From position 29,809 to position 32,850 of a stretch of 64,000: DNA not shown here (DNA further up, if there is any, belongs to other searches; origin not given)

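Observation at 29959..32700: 19-heme cytochrome c fused to a di-heme cytochrome b membrane domain (expanded CbcL-type quinol oxidoreductase)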

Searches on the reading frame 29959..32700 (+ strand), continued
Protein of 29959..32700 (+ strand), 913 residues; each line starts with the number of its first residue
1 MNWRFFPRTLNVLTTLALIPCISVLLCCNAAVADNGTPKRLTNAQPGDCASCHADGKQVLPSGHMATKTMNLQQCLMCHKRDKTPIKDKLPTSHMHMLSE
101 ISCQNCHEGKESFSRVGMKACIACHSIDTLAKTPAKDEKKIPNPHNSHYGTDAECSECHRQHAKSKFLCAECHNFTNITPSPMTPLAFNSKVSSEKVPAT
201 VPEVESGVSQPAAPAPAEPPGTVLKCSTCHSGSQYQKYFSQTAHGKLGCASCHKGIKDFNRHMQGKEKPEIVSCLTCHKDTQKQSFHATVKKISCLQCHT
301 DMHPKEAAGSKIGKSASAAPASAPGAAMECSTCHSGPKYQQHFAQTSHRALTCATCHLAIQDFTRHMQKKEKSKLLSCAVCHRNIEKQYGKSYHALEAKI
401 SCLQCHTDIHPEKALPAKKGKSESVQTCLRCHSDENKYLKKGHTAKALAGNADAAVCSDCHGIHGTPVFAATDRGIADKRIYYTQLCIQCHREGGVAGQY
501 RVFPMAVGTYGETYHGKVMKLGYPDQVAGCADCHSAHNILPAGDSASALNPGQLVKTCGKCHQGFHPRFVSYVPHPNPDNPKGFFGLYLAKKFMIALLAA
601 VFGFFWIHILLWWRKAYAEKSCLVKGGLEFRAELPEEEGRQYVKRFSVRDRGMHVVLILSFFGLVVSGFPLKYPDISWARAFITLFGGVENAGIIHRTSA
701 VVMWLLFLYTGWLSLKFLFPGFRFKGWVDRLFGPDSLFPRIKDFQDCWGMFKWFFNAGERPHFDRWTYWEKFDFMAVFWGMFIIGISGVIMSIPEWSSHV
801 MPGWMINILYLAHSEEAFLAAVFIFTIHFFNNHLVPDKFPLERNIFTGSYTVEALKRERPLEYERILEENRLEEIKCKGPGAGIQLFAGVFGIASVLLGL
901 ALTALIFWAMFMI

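Call 26: list_cluster_members(proteins=[P0001, P0005, P0011, P0026, P0040, P0043, P0045, P0046, P0041, P0031])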
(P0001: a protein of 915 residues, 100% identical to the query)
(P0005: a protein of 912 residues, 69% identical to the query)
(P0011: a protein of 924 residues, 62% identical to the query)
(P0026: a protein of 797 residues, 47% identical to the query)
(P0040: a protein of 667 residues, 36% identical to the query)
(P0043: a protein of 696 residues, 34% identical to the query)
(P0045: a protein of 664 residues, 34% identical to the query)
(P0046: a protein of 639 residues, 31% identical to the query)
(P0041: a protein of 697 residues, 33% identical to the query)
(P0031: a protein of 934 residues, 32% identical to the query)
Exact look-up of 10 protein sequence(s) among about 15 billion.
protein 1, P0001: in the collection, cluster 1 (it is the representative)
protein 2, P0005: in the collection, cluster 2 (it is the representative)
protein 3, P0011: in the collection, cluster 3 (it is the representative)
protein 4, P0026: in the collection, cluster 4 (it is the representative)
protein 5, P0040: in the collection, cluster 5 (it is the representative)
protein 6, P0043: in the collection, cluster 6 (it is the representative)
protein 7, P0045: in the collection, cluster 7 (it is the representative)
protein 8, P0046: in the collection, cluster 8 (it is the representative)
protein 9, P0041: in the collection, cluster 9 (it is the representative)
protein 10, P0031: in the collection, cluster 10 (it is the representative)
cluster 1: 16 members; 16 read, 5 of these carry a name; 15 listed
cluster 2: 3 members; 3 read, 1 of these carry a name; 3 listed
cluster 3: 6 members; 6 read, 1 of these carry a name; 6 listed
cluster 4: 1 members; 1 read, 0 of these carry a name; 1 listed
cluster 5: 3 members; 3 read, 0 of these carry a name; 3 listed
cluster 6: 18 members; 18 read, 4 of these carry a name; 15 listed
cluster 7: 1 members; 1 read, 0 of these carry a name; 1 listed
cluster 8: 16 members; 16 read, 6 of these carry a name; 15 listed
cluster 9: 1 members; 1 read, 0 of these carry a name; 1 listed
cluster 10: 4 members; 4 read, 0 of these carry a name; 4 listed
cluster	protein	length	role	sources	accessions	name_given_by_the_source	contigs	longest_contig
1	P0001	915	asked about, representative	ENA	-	-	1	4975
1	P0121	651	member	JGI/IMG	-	cytochrome b subunit of formate dehydrogenase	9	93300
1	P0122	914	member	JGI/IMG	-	cytochrome b subunit of formate dehydrogenase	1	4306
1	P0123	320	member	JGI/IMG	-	cytochrome b subunit of formate dehydrogenase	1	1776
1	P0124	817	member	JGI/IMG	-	cytochrome b subunit of formate dehydrogenase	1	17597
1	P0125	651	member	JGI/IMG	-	cytochrome b subunit of formate dehydrogenase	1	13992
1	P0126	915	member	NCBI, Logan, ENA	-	-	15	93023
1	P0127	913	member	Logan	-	-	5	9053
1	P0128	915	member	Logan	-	-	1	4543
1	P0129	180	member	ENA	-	-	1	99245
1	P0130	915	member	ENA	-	-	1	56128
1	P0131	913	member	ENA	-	-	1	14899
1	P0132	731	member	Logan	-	-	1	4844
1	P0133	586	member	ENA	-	-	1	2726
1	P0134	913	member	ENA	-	-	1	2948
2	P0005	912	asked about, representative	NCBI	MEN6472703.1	MAG: cytochrome c3 family protein [Syntrophaceae bacterium]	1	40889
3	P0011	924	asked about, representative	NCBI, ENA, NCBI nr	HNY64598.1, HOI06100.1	MAG TPA: cytochrome c3 family protein [Deltaproteobacteria bacterium] | cytochrome c3 family protein [Deltaproteobacteria bacterium]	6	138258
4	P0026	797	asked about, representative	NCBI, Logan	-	-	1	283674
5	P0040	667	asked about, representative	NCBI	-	-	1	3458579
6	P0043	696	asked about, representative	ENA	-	-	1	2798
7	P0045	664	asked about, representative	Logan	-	-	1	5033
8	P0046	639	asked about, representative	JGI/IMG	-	-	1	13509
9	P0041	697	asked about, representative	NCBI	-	-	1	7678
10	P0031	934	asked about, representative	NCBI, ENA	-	-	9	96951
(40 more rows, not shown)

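Call 52: find_encoding_contigs(protein=P0006, flank=7000, max_places=1)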
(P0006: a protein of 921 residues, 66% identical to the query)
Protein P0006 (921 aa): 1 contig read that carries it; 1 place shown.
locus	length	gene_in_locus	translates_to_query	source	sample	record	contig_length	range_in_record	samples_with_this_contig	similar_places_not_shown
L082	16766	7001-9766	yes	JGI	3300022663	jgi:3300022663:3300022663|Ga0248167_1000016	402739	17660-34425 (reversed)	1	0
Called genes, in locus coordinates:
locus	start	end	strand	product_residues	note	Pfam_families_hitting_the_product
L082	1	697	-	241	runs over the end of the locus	PF01209:Ubie_methyltran, PF02353:CMAS, PF07021:MetW, PF13489:Methyltransf_23, PF13847:Methyltransf_31, PF08241:Methyltransf_11, PF08242:Methyltransf_12, PF13649:Methyltransf_25, +1 more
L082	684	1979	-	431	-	PF13439:Glyco_transf_4, PF13579:Glyco_trans_4_4, PF20706:GT4-conflict, PF00534:Glycos_transf_1, PF13692:Glyco_trans_1_4, PF13524:Glyco_trans_1_2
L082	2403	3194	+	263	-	PF13622:4HBT_3, PF20789:4HBT_3C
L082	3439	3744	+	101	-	PF06514:PsbU (weak), PF12836:HHH_3, PF03934:T2SSK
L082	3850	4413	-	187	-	-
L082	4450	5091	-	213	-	PF03923:Lipoprotein_16 (weak)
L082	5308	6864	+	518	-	PF00890:FAD_binding_2, PF01266:DAO, PF03486:HI0933_like (faint), PF07992:Pyr_redox_2 (weak), PF12831:FAD_oxidored (weak), PF13450:NAD_binding_8 (weak)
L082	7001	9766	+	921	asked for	PF02085:Cytochrom_CIII (faint), PF14522:Cytochrome_C7 (faint), PF22678:Cytochrom_c_NrfB-like (faint), PF14537:Cytochrom_c3_2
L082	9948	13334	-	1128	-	PF00384:Molybdopterin, PF01568:Molydop_binding, PF00155:Aminotran_1_2, PF00266:Aminotran_5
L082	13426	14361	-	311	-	PF19459:DUF5996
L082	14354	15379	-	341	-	PF10017:Methyltransf_33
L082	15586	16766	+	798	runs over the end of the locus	PF09364:XFP_N, PF03894:XFP, PF09363:XFP_C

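Call 53: find_encoding_contigs(protein=P0011, flank=7000, max_places=1)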
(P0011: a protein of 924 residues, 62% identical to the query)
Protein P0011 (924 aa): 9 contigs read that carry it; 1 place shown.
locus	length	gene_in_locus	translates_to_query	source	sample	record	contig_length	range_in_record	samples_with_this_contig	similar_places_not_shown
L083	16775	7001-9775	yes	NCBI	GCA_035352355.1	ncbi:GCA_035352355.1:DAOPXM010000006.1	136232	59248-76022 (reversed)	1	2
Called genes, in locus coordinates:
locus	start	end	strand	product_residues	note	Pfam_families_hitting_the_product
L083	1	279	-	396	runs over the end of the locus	PF00989:PAS (weak), PF13188:PAS_8 (faint), PF08447:PAS_3 (faint), PF00512:HisKA (weak), PF02518:HATPase_c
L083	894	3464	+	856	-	PF01568:Molydop_binding (weak)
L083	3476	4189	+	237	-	PF00037:Fer4 (faint), PF13237:Fer4_10 (faint), PF13187:Fer4_9 (faint), PF13247:Fer4_11, PF12838:Fer4_7 (weak), PF12797:Fer4_2 (weak), PF12837:Fer4_6 (weak)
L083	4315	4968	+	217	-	PF02613:Nitrate_red_del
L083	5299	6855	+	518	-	PF00890:FAD_binding_2, PF01266:DAO, PF03486:HI0933_like (faint), PF07992:Pyr_redox_2 (weak), PF12831:FAD_oxidored, PF13450:NAD_binding_8 (weak)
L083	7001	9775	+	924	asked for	PF02085:Cytochrom_CIII (faint), PF09699:Paired_CXXCH_1 (faint), PF14522:Cytochrome_C7 (faint), PF22678:Cytochrom_c_NrfB-like (faint), PF14537:Cytochrom_c3_2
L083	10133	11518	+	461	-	PF00089:Trypsin, PF13365:Trypsin_2, PF00595:PDZ, PF13180:PDZ_2, PF17820:PDZ_6, PF00595:PDZ, PF13180:PDZ_2, PF17820:PDZ_6, +3 more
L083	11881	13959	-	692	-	PF00378:ECH_1, PF16113:ECH_2, PF02737:3HCDH_N, PF00725:3HCDH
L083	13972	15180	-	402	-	PF00108:Thiolase_N, PF02803:Thiolase_C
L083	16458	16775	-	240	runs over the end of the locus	PF02463:SMC_N, PF00005:ABC_tran, PF09818:ABC_ATPase (faint), PF13304:AAA_21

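Call 54: find_encoding_contigs(protein=P0015, flank=7000, max_places=1)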
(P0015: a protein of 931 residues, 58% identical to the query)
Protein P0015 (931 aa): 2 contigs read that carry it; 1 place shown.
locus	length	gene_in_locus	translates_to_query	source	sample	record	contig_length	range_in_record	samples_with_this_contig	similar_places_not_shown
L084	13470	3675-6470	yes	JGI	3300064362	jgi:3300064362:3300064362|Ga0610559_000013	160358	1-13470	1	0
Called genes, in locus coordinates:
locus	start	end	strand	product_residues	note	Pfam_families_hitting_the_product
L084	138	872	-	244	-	-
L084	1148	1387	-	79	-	-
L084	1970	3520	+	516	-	PF01946:Thi4 (faint), PF00070:Pyr_redox (faint), PF00890:FAD_binding_2, PF01266:DAO, PF01494:FAD_binding_3 (weak), PF07992:Pyr_redox_2, PF12831:FAD_oxidored, PF13450:NAD_binding_8 (weak), +1 more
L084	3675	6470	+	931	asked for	PF02085:Cytochrom_CIII (faint), PF09699:Paired_CXXCH_1 (faint), PF14522:Cytochrome_C7 (faint), PF14537:Cytochrom_c3_2, PF01292:Ni_hydr_CYTB (faint)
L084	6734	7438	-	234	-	PF06293:Kdo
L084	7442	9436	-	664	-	PF00270:DEAD (weak), PF04851:ResIII, PF17757:UvrB_inter, PF27431:UvrB_3rd, PF00271:Helicase_C, PF12344:UvrB, PF02151:UVR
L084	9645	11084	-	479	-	PF00133:tRNA-synt_1 (faint), PF01406:tRNA-synt_1e, PF09334:tRNA-synt_1g, PF01921:tRNA-synt_1f (weak), PF09334:tRNA-synt_1g (weak), PF09190:DALR_2, PF23493:CysS_C (weak)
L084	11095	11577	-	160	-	PF02542:YgbB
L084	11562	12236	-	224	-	PF01128:IspD, PF12804:NTP_transf_3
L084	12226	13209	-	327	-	PF01850:PIN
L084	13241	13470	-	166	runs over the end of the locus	PF02559:CarD_TRCF_RID, PF21095:CarD_C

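Call 55: find_encoding_contigs(protein=P0019, flank=7000, max_places=1)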
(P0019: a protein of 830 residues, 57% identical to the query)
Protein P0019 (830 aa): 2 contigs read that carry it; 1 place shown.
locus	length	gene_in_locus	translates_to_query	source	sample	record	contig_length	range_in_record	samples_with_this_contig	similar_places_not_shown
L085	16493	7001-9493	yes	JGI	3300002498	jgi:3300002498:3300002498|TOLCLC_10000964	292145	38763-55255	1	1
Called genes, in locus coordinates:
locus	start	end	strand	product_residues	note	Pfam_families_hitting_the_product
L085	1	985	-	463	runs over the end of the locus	PF00072:Response_reg, PF00158:Sigma54_activat, PF14532:Sigma54_activ_2, PF25601:AAA_lid_14, PF02954:HTH_8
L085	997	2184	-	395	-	PF00512:HisKA, PF02518:HATPase_c, PF14501:HATPase_c_5 (weak)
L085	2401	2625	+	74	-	-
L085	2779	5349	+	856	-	PF01568:Molydop_binding (faint)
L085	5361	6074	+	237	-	PF00037:Fer4 (faint), PF13237:Fer4_10 (faint), PF13187:Fer4_9 (faint), PF13247:Fer4_11, PF12838:Fer4_7 (weak)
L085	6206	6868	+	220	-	PF02613:Nitrate_red_del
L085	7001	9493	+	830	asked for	PF02085:Cytochrom_CIII (faint), PF09699:Paired_CXXCH_1 (faint), PF14522:Cytochrome_C7 (faint), PF14537:Cytochrom_c3_2 (faint), PF22113:Mtrc-MtrF_II-IV_dom (faint)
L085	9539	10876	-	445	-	PF07705:CARDB (faint)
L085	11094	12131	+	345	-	PF00478:IMPDH, PF03060:NMO, PF01070:FMN_dh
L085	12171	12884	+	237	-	PF00376:MerR, PF13411:MerR_1, PF28507:Rv1828_C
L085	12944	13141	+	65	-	PF09962:DUF2196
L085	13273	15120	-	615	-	PF00501:AMP-binding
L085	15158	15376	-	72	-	-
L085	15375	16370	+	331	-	PF05987:DUF898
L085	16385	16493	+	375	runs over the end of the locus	PF23368:DUF7092 (faint), PF01435:Peptidase_M48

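Call 71: find_encoding_contigs(protein=P0098, flank=5000, max_places=1)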
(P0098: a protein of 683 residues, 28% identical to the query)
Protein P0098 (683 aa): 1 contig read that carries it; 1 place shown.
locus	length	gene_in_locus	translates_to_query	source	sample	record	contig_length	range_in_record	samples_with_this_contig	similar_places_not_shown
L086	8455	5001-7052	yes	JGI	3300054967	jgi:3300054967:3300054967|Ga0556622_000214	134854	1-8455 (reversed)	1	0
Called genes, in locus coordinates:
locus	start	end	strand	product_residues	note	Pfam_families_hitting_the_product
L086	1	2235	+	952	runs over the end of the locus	-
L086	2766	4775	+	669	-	PF09699:Paired_CXXCH_1 (faint), PF14522:Cytochrome_C7 (faint), PF14537:Cytochrom_c3_2 (faint), PF01292:Ni_hydr_CYTB, PF14358:DUF4405 (faint)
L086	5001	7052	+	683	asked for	PF02085:Cytochrom_CIII (faint), PF09699:Paired_CXXCH_1 (faint), PF14522:Cytochrome_C7 (faint), PF14537:Cytochrom_c3_2 (faint), PF22678:Cytochrom_c_NrfB-like (faint), PF22113:Mtrc-MtrF_II-IV_dom (weak)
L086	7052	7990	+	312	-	PF01292:Ni_hydr_CYTB (weak)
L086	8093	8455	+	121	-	?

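Call 72: predict_structure(alignment_id=A2)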
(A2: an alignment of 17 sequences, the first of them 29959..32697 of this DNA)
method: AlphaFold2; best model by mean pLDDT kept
length: 913 residues; sequences in the alignment: 17
mean_pLDDT: 49.4   pTM: 0.36
mean pLDDT of the five models: 49.4, 47.6, 44.3, 41.5, 41.4
residues with pLDDT >= 90: 0; 70-90: 14; 50-70: 441; < 50: 458
segments of 3 or more residues with pLDDT < 50: 1-8, 24-44, 52-58, 62-65, 102-104, 108-116, 135-223, 303-327, 336-338, 407-420, 431-447, 492-494, 501-515, 527-544, 546-578, 596-647, 713-739, 750-754, 758-772, 794-805, 814-816, 830-850, 857-859, 869-881, 883-885
pLDDT, mean of each block of 10 residues (from residue 1): 40 61 42 29 50 47 54 68 62 60 46 46 60 46 35 39 47 41 26 25 27 28 55 61 65 67 63 64 57 52 40 26 42 55 54 64 67 57 55 57 50 39 52 46 47 54 58 60 57 50 39 52 49 39 44 47 39 41 50 49 43 38 35 37 46 60 64 63 70 66 63 46 44 44 53 48 45 51 58 47 48 52 53 40 39 52 51 43 49 53 54 46
secondary structure, 60 per line:
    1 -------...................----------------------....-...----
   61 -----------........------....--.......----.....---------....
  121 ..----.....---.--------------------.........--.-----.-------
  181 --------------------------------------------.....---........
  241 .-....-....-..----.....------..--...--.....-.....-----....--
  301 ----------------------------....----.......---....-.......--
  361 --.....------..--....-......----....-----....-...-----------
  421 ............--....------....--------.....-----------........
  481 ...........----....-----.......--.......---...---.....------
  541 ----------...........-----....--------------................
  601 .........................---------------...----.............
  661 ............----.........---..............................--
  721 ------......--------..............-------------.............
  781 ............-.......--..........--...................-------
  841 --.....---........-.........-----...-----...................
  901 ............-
elements in order (helices of 4 or more, strands of 3 or more residues): H8-26 H49-52 H72-79 H86-89 H92-98 H103-107 H118-122 H127-131 H156-164 H226-229 H233-241 H243-246 H259-263 H279-283 H285-289 H295-298 H337-343 H347-350 H353-356 H363-367 H378-381 H383-388 H393-396 H402-405 H421-432 H435-438 H445-448 H457-461 H473-491 H496-499 H505-511 H514-520 H530-534 H551-561 H567-570 H585-625 E641-643 H648-672 H677-685 H689-718 H727-732 H741-754 H768-792 H794-800 H803-812 H815-833 H843-847 H852-858 H860-868 E874-876 H882-912

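Call 78: search_solved_structures(query=L082:5308-6861:+, max_evalue=0.00001)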
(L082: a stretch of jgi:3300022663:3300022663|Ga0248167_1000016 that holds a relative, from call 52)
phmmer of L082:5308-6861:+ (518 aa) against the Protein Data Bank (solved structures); distinct sequences matched with E-value up to 0.00001: 61 (the best 60 are shown).
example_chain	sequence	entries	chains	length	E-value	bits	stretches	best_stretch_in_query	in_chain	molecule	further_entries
6t85_A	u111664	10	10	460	4.4e-80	273.2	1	59-516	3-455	Urocanate reductase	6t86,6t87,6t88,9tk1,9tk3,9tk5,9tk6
1d4c_A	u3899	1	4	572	2.5e-77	264.1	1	46-515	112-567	FLAVOCYTOCHROME C FUMARATE REDUCTASE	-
1d4d_A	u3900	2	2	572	7e-77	262.6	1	46-515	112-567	FLAVOCYTOCHROME C FUMARATE REDUCTASE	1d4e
1p2h_A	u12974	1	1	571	3.3e-71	243.9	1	58-515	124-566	flavocytochrome c3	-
1p2e_A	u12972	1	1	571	3.3e-71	243.9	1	58-515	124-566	flavocytochrome c3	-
1qjd_A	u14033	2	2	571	3.3e-71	243.9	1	58-515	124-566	FLAVOCYTOCHROME C3 | Fumarate reductase flavoprotein subunit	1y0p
2b7r_A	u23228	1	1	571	3.5e-71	243.8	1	58-515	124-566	Fumarate reductase flavoprotein subunit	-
2b7s_A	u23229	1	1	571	4.7e-71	243.4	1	58-515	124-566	Fumarate reductase flavoprotein subunit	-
1jry_A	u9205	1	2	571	9.7e-71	242.4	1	58-515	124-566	FLAVOCYTOCHROME C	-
1q9i_A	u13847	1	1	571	1.2e-70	242.1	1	58-515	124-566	flavocytochrome c3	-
1e39_A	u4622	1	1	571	1.3e-70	241.9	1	58-515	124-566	FUMARATE REDUCTASE FLAVOPROTEIN SUBUNIT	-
1ksu_A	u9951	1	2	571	2.4e-70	241.1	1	58-515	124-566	flavocytochrome c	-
1jrx_A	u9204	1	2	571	2.5e-70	241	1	58-515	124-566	FLAVOCYTOCHROME C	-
1jrz_A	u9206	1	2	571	3.2e-70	240.6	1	58-515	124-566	FLAVOCYTOCHROME C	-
1m64_A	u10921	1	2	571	3.7e-70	240.5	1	58-515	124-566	flavocytochrome c3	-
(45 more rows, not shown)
